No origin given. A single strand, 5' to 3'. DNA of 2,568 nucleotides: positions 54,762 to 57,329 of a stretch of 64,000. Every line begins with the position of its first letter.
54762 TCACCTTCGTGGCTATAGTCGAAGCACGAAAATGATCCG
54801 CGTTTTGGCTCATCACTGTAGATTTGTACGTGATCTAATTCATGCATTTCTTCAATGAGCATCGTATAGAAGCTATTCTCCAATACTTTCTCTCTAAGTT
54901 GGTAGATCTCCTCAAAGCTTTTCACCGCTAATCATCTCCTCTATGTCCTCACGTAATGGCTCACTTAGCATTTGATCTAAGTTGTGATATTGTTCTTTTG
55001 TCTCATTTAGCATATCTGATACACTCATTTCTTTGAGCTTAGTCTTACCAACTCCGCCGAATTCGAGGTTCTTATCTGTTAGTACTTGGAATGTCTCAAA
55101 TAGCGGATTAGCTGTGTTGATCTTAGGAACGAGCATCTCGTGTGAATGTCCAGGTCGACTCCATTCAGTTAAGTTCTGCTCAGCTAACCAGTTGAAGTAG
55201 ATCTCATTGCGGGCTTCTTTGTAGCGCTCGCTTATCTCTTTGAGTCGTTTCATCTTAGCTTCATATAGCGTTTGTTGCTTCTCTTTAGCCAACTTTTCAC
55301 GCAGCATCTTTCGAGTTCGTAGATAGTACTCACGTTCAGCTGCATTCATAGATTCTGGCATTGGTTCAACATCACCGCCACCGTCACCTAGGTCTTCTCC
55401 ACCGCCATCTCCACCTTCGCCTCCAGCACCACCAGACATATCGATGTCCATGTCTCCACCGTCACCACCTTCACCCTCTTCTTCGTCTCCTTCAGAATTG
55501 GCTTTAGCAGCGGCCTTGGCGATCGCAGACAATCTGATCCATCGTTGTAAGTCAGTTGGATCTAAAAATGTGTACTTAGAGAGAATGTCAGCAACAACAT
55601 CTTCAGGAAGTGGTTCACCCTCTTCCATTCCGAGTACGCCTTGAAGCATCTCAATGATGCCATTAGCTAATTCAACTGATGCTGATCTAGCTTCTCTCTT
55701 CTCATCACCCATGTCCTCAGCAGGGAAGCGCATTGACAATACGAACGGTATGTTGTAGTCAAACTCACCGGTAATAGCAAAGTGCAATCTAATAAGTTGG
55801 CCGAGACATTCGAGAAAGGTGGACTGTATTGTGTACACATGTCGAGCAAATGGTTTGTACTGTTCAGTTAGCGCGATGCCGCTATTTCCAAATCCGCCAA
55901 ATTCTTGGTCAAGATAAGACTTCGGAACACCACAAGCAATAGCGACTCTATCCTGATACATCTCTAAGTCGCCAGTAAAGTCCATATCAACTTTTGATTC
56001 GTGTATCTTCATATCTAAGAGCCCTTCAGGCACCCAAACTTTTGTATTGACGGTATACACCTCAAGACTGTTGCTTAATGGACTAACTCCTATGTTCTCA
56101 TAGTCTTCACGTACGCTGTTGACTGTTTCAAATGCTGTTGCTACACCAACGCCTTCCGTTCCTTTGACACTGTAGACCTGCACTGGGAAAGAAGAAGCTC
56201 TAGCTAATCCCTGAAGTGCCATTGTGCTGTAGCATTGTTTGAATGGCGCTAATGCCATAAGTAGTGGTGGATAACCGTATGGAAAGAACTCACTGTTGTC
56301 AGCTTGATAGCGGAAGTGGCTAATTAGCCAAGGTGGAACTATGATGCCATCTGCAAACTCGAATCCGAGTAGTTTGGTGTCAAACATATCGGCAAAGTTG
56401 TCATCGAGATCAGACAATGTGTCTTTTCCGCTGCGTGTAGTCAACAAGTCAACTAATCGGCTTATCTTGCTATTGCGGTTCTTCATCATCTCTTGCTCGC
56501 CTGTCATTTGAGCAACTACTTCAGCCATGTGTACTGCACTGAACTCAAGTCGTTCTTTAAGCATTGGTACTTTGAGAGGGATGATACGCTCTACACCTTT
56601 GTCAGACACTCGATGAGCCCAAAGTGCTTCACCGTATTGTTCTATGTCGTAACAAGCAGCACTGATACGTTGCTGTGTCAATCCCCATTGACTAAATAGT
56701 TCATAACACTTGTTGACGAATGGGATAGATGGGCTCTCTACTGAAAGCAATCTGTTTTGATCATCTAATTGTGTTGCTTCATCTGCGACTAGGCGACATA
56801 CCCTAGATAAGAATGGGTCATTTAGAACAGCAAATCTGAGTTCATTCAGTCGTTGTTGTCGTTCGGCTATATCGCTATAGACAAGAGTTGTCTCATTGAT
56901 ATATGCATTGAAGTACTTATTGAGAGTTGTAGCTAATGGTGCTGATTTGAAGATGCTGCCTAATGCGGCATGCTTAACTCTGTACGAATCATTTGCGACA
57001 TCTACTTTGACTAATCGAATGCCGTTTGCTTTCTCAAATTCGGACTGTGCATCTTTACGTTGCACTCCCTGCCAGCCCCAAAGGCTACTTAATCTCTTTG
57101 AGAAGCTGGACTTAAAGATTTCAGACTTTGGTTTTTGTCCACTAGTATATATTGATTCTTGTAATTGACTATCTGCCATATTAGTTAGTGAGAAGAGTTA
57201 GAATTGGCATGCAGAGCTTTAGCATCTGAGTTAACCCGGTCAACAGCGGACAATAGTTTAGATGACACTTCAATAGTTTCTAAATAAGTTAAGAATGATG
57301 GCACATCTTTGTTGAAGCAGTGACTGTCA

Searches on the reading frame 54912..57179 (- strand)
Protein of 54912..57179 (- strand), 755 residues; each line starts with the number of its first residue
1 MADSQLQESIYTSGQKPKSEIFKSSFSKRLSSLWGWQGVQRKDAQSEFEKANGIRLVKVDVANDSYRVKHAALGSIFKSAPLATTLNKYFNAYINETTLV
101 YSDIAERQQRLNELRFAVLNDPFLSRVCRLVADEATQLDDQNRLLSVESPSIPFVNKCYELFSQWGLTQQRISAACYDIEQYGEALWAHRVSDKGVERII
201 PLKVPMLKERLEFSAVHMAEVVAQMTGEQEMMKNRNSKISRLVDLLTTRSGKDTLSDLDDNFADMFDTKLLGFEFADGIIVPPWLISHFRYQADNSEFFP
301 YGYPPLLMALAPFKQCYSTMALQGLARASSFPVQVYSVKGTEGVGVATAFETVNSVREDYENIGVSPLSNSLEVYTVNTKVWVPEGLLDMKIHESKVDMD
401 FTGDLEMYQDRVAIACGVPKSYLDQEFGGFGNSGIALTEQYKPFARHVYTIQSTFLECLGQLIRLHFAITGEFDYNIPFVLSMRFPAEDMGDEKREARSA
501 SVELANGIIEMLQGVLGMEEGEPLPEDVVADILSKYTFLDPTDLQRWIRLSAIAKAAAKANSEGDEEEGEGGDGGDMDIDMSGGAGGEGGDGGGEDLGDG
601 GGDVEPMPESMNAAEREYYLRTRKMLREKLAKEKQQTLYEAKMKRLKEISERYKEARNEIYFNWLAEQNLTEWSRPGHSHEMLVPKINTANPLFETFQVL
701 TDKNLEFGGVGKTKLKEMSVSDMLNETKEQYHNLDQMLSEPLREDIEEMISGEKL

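Call 15: search_protein_families(library=phrogs, proteins=[window:54912-57179:-])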
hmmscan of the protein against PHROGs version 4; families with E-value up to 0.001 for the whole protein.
window:54912-57179:- (755 aa): 0 families

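Call 29: search_protein_families(library=pfam, proteins=[window:54912-57179:-], max_evalue=0.01)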
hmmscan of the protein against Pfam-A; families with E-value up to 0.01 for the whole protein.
window:54912-57179:- (755 aa): 0 families

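Call 37: search_solved_structures(query=window:54912-57179:-, max_evalue=1)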
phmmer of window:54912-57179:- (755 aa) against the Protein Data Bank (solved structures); distinct sequences matched with E-value up to 1: 2.
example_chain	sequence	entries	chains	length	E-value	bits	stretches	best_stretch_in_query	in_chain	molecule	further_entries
7dtl_A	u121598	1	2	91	0.079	14.3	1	580-655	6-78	PSK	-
7lyb_M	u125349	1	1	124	0.13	13.6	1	571-616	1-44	Isoform 7 of Breast cancer type 1 susceptibility protein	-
